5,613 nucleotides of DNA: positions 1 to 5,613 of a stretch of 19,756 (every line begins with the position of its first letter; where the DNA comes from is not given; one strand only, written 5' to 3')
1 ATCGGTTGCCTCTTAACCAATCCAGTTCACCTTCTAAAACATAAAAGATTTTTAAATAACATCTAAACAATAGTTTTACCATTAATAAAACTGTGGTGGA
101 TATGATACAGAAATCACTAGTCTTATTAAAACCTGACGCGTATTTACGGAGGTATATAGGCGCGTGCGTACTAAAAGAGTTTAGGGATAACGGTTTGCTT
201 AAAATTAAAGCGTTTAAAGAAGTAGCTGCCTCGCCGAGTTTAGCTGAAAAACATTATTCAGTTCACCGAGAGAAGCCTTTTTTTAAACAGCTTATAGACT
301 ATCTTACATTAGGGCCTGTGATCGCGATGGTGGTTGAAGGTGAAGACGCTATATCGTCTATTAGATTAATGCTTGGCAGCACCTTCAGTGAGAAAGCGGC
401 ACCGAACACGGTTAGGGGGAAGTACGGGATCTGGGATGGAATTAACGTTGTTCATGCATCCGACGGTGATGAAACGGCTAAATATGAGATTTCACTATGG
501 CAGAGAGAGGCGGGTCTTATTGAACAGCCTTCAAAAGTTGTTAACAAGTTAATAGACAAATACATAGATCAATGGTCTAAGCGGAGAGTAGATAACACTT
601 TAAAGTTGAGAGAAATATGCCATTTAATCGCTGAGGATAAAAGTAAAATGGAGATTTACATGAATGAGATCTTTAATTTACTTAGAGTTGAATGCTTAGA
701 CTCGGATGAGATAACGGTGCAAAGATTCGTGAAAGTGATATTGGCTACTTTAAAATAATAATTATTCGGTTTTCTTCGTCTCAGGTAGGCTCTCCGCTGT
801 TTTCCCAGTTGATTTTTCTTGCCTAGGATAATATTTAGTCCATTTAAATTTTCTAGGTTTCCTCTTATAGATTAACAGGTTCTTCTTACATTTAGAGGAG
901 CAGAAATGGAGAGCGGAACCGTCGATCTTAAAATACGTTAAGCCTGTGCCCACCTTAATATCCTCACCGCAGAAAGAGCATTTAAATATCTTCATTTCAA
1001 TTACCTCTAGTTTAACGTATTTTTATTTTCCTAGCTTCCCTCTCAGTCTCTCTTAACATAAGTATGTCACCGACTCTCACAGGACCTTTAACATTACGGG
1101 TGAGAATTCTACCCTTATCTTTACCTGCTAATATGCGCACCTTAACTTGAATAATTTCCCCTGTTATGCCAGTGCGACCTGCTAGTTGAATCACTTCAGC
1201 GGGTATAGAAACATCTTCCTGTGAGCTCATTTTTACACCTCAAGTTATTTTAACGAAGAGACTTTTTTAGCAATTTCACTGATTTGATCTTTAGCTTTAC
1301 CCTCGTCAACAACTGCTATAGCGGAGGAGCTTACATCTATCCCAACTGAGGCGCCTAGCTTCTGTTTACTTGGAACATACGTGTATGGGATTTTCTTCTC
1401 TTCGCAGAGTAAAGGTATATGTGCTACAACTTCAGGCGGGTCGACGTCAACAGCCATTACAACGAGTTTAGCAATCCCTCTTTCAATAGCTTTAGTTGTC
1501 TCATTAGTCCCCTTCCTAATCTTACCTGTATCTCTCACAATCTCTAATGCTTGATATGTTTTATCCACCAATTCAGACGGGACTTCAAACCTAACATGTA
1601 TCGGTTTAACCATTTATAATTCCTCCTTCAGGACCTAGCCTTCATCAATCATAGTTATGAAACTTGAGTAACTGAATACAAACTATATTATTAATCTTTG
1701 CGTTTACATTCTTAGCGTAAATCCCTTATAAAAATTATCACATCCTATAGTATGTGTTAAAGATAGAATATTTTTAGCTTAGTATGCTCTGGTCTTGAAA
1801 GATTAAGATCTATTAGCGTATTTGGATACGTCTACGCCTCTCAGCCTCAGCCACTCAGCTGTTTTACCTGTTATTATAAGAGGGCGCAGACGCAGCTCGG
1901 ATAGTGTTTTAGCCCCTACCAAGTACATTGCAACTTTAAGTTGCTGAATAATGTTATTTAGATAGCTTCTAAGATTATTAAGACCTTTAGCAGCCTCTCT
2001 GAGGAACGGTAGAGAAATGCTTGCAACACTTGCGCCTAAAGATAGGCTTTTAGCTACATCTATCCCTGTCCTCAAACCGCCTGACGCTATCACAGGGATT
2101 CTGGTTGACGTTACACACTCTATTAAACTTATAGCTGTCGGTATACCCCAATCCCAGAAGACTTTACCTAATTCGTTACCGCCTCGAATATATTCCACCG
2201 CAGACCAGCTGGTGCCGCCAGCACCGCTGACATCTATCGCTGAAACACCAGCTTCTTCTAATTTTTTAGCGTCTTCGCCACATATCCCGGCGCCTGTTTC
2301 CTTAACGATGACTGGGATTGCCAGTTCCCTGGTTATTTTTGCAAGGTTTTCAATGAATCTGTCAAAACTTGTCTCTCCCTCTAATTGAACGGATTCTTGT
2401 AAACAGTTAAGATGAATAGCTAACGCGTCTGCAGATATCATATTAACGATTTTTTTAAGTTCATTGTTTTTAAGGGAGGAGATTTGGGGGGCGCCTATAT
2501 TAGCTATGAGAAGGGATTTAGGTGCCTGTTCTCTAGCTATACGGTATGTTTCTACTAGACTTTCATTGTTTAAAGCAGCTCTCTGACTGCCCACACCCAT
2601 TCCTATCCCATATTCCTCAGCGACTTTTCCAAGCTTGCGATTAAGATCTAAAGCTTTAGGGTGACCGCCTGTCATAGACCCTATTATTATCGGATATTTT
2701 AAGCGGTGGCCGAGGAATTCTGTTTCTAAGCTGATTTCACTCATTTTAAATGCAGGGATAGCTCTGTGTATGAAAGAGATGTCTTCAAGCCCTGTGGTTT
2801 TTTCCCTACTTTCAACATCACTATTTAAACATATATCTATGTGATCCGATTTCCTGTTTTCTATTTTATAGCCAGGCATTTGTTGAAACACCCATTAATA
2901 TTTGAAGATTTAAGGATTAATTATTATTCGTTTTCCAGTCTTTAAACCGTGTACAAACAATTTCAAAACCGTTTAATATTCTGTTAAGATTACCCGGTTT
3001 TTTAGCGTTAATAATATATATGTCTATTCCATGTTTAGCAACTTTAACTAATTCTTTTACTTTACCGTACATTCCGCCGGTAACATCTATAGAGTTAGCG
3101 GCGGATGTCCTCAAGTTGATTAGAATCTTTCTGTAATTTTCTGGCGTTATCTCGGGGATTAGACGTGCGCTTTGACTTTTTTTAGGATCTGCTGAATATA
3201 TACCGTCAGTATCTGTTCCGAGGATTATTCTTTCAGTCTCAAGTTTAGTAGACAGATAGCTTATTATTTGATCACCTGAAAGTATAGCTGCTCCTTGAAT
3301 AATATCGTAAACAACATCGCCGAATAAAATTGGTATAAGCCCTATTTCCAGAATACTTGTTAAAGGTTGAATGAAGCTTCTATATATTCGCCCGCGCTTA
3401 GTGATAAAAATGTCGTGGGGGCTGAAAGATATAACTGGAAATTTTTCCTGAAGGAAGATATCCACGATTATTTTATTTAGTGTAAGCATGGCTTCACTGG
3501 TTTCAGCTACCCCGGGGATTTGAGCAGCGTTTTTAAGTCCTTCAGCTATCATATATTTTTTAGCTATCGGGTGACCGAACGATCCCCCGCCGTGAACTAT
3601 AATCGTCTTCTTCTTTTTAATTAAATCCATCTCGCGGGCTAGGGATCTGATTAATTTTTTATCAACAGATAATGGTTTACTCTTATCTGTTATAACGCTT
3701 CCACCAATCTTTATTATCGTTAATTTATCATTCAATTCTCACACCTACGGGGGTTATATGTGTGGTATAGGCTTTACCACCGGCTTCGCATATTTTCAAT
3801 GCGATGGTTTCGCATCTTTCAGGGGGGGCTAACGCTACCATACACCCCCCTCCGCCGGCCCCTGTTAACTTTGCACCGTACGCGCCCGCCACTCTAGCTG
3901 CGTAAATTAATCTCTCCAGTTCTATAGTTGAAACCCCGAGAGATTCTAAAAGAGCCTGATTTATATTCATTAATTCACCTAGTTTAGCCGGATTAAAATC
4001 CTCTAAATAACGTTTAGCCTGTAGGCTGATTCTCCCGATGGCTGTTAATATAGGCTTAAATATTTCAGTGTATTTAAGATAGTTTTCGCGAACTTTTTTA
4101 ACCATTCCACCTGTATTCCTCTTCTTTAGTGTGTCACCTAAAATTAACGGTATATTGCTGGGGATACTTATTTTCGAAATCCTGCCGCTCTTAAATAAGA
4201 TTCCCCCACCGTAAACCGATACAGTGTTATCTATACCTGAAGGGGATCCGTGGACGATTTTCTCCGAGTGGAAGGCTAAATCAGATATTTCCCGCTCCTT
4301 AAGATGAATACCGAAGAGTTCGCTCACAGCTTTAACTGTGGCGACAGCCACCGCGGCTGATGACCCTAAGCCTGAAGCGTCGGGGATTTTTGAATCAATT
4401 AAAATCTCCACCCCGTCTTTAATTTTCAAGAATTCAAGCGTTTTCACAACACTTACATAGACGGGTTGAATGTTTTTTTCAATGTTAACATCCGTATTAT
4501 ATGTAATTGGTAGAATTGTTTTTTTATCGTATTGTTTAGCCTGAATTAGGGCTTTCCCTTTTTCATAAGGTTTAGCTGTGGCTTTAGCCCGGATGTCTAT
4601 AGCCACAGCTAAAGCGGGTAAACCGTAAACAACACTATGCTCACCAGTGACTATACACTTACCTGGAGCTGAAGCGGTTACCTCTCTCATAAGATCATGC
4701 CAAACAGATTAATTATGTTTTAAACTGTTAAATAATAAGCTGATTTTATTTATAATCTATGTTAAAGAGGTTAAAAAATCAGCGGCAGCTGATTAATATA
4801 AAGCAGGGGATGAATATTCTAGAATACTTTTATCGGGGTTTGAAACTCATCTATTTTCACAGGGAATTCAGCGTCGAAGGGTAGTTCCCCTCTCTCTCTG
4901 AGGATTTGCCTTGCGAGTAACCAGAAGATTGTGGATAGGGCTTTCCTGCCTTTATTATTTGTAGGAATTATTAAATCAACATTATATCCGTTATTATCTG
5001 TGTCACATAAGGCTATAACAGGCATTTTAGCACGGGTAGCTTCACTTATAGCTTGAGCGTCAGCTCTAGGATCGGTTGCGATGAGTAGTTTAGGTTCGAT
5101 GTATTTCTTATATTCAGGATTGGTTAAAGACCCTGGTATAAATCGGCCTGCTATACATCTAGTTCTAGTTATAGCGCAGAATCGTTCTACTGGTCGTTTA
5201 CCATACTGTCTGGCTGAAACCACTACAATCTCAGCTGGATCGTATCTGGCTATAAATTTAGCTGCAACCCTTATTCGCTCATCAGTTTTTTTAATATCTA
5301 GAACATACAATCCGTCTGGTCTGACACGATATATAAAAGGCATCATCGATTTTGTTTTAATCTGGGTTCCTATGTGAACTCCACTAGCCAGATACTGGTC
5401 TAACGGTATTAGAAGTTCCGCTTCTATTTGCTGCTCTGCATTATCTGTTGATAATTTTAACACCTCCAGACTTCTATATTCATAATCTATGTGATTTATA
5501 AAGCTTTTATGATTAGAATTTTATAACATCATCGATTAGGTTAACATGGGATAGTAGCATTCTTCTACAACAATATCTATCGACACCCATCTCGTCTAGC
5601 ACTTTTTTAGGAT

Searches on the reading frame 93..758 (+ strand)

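Call 5: search_protein_families(library=pfam, proteins=[window:93-758:+], max_evalue=0.001)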
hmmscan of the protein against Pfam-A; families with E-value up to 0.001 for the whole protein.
window:93-758:+ (221 aa): 1 family
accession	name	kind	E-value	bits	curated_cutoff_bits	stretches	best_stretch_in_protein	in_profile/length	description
PF00334.24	NDK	-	2.9e-39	134.5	27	1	6-139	1-132/135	Nucleoside diphosphate kinase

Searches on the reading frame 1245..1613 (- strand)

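Call 5: search_protein_families(library=pfam, proteins=[window:1245-1613:-], max_evalue=0.001)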
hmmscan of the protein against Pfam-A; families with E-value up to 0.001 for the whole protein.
window:1245-1613:- (122 aa): 2 families
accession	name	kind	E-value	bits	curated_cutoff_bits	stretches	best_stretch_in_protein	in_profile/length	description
PF01248.31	Ribosomal_L7Ae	-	3.8e-30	103.9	22.1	1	18-109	2-93/95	Ribosomal protein L7Ae/L30e/S12e/Gadd45 family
PF15608.11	PELOTA_1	-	0.00028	21.1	25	1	16-82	7-70/81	PELOTA RNA binding domain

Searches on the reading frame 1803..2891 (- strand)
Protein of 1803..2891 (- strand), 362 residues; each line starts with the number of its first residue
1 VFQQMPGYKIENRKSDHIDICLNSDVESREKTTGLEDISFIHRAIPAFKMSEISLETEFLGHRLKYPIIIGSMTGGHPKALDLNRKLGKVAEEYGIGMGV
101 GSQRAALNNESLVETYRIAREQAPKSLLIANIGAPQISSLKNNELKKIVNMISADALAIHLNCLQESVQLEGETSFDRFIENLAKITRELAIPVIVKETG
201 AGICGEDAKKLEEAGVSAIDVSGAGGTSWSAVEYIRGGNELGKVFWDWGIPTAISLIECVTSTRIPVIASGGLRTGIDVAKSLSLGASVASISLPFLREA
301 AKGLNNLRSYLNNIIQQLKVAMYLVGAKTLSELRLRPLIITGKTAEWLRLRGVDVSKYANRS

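Call 5: search_protein_families(library=pfam, proteins=[window:1803-2891:-], max_evalue=0.001)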
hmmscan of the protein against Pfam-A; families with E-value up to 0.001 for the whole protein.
window:1803-2891:- (362 aa): 5 families
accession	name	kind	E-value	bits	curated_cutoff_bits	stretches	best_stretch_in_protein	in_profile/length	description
PF01070.24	FMN_dh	-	1.9e-27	96.7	24.9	2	180-334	207-344/350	FMN-dependent dehydrogenase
PF01645.23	Glu_synthase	-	2.9e-07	30.4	20.4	1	175-293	190-304/369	Conserved region in glutamate synthase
PF00478.31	IMPDH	-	1.2e-05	24.9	25.6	1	180-290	133-233/345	IMP dehydrogenase / GMP reductase domain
PF03060.21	NMO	-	0.00011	22.2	28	1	260-297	188-226/331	Nitronate monooxygenase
PF01180.27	DHO_dh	-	0.00024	20.8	27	0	258-292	234-268/291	Dihydroorotate dehydrogenase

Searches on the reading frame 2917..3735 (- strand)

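Call 5: search_protein_families(library=pfam, proteins=[window:2917-3735:-], max_evalue=0.001)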
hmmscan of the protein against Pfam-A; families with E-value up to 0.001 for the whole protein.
window:2917-3735:- (272 aa): 1 family
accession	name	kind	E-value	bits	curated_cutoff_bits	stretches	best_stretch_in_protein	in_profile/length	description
PF00696.33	AA_kinase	-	1.1e-44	153.4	24.9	1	4-243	1-234/234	Amino acid kinase family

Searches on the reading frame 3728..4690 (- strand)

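Call 5: search_protein_families(library=pfam, proteins=[window:3728-4690:-], max_evalue=0.001)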
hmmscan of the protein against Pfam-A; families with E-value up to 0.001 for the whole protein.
window:3728-4690:- (320 aa): 3 families
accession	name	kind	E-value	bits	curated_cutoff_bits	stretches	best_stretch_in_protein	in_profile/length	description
PF00288.32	GHMP_kinases_N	-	2.8e-21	76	22.3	1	82-162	4-87/87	GHMP kinases N terminal domain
PF08544.19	GHMP_kinases_C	-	7.1e-13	49.2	21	1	229-304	5-83/85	GHMP kinases C terminal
PF22700.2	MVD-like_N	-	1e-05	25.7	27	1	72-139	63-128/157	Diphosphomevalonate decarboxylase-like N-terminal domain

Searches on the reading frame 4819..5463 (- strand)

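Call 5: search_protein_families(library=pfam, proteins=[window:4819-5463:-], max_evalue=0.001)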
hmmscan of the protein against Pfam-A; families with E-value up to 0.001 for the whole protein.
window:4819-5463:- (214 aa): 1 family
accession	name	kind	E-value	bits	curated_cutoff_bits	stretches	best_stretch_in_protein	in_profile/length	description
PF00318.25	Ribosomal_S2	-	1.4e-24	87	26.1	2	123-187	149-213/216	Ribosomal protein S2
